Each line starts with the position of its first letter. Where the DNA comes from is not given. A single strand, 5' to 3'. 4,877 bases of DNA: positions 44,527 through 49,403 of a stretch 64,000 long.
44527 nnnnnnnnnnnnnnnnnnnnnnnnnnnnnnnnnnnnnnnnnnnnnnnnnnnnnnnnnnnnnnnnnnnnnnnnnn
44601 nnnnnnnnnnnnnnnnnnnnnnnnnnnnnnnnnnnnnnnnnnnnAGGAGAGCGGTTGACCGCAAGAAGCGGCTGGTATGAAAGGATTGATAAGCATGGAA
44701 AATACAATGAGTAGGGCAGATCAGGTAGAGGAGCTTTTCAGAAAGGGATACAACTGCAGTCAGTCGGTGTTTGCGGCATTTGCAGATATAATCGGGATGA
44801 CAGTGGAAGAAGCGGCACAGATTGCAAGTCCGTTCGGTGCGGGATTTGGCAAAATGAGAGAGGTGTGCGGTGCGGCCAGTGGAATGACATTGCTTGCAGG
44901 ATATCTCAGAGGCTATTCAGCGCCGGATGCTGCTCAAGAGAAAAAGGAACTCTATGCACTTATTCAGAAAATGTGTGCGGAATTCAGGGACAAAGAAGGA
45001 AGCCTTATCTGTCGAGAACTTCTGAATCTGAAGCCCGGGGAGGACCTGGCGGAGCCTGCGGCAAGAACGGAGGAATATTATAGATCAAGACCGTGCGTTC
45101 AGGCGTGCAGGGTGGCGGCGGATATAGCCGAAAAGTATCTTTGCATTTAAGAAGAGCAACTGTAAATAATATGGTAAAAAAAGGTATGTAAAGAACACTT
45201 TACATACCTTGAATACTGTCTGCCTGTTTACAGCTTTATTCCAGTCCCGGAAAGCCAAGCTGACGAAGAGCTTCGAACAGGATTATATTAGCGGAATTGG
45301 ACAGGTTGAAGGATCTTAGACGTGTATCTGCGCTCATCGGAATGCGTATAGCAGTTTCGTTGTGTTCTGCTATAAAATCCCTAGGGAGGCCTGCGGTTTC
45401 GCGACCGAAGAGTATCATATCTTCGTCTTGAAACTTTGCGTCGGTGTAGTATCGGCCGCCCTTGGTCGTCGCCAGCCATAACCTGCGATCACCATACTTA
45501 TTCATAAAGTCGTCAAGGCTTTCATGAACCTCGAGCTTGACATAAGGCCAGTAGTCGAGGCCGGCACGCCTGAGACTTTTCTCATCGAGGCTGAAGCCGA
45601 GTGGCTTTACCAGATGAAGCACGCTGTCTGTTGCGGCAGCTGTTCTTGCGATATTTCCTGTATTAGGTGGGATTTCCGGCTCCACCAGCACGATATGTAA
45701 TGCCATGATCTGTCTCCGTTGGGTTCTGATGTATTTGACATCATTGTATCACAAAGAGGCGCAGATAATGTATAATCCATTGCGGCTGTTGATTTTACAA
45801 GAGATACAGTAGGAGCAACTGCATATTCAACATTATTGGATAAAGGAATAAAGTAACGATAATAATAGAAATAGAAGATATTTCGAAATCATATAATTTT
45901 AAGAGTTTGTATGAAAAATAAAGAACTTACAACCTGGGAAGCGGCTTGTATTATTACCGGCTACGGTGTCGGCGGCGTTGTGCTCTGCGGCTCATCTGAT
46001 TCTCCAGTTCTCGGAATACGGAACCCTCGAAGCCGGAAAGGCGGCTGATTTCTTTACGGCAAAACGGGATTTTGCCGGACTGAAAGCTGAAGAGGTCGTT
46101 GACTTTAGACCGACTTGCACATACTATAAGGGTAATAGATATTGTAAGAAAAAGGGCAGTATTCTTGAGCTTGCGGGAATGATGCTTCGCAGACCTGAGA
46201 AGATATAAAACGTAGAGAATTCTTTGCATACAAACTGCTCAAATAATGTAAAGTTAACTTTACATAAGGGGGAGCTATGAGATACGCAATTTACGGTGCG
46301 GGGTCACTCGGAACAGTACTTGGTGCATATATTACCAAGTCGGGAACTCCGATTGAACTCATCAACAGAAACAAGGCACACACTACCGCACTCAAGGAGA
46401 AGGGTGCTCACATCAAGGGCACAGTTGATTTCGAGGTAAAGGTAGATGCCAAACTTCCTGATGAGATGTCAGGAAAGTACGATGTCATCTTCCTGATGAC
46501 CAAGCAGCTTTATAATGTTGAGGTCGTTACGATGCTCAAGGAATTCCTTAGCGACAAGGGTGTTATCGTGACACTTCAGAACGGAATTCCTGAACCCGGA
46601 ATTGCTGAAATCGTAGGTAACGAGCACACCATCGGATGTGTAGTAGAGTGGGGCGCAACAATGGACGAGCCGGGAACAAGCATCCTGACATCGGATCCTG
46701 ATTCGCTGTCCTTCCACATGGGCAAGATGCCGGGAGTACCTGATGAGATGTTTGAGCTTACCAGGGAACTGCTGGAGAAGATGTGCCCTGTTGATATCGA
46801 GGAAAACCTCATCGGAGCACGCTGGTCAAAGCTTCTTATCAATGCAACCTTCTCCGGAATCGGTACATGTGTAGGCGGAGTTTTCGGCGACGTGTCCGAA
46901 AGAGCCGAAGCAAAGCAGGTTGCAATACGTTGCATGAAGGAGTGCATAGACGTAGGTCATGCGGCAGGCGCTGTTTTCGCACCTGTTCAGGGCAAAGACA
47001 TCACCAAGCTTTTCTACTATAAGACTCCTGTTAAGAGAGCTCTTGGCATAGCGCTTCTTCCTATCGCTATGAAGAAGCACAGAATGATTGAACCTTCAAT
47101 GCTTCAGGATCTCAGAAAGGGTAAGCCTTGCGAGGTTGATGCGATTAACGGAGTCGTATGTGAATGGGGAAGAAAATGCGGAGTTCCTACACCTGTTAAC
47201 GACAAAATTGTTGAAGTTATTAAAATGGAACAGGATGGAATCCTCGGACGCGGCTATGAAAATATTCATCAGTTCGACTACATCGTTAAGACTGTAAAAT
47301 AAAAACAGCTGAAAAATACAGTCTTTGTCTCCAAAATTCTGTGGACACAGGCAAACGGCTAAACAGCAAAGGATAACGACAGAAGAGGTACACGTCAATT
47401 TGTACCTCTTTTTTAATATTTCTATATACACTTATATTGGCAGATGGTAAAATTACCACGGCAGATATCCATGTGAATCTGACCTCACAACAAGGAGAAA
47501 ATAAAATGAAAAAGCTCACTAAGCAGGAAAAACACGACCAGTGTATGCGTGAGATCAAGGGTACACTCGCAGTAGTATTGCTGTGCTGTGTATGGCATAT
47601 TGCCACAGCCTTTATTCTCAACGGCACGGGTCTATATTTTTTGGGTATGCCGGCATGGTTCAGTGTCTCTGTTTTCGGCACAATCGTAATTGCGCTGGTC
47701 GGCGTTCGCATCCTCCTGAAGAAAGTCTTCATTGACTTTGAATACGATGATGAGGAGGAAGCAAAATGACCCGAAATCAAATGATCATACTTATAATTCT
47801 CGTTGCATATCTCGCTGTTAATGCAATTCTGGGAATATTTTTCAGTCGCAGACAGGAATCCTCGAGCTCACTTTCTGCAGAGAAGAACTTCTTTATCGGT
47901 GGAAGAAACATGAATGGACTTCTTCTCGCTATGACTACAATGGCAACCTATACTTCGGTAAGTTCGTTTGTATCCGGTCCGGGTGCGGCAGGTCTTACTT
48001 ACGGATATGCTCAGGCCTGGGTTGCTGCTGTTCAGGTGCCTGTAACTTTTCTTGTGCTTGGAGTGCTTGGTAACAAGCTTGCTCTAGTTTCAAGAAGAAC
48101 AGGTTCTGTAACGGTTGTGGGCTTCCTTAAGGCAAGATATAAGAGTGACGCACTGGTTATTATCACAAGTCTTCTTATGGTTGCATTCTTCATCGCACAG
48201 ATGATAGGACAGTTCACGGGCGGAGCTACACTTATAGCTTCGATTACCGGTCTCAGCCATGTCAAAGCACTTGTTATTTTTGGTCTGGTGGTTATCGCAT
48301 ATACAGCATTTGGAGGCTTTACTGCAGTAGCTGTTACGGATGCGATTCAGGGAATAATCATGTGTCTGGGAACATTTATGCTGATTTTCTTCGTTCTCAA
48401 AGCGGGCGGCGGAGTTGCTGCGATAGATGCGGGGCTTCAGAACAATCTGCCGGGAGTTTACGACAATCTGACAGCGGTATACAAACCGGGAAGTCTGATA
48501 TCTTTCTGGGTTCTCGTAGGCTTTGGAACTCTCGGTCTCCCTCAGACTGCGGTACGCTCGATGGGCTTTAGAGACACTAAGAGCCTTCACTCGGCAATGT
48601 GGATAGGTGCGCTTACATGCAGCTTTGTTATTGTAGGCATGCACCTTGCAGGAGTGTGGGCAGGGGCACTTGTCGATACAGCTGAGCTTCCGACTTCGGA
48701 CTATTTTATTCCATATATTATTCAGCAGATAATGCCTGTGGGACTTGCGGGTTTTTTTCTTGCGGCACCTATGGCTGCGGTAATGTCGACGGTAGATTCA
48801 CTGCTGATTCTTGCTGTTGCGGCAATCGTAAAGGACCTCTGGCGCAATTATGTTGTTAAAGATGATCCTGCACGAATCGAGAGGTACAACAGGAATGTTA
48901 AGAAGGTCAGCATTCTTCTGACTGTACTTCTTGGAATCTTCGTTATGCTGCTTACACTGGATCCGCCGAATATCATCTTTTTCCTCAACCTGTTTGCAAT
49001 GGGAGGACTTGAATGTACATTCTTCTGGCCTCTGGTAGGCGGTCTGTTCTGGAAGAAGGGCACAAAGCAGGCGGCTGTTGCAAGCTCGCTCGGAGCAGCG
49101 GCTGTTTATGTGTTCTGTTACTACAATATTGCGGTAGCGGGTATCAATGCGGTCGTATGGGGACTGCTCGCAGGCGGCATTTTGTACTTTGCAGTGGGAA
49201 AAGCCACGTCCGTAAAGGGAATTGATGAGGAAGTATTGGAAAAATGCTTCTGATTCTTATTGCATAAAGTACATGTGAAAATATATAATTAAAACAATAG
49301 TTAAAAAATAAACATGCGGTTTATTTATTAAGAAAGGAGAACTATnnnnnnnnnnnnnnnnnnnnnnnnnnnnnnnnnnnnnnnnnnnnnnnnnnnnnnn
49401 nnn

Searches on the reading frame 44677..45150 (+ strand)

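Call 58: search_protein_families(library=pfam, proteins=[window:44677-45150:+], max_evalue=0.00001)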
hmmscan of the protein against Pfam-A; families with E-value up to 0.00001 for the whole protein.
window:44677-45150:+ (157 aa): 1 family
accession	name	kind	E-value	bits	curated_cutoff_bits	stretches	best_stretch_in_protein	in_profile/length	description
PF09719.15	C_GCAxxG_C_C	-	5.4e-32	110.8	27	1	25-154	1-118/118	Putative redox-active protein (C_GCAxxG_C_C)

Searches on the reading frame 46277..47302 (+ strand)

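Call 58: search_protein_families(library=pfam, proteins=[window:46277-47302:+], max_evalue=0.00001)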
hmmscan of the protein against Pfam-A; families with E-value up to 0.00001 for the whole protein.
window:46277-47302:+ (341 aa): 3 families
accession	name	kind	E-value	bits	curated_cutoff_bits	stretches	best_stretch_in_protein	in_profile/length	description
PF08546.17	ApbA_C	-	1.8e-27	96.6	22.7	1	177-317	1-123/125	Ketopantoate reductase PanE/ApbA C terminal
PF02558.23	ApbA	-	5.3e-26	91.5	22.2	1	3-141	1-140/150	Ketopantoate reductase PanE/ApbA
PF01210.29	NAD_Gly3P_dh_N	-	7.7e-06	26.4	23.1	0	4-107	3-108/158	NAD-dependent glycerol-3-phosphate dehydrogenase N-terminus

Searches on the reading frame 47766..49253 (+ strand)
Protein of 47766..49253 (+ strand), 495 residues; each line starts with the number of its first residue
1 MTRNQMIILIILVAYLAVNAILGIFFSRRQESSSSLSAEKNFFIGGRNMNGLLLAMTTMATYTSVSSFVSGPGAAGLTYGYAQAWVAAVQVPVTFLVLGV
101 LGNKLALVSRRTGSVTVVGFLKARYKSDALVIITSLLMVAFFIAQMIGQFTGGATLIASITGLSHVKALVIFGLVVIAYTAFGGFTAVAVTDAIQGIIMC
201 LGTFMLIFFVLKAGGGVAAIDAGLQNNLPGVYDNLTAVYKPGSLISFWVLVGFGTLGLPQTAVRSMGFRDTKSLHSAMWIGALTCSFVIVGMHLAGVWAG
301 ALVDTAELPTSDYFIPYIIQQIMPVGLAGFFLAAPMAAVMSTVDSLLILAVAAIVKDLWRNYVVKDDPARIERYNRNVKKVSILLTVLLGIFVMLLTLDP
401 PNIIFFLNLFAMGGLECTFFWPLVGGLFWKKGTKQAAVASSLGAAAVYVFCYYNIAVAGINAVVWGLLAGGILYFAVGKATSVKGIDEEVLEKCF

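Call 58: search_protein_families(library=pfam, proteins=[window:47766-49253:+], max_evalue=0.00001)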
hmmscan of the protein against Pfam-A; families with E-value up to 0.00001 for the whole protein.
window:47766-49253:+ (495 aa): 1 family
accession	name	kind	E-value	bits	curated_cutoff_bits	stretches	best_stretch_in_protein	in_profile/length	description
PF00474.23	SSF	-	4.3e-72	243.7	22.8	1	42-442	1-404/406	Sodium:solute symporter family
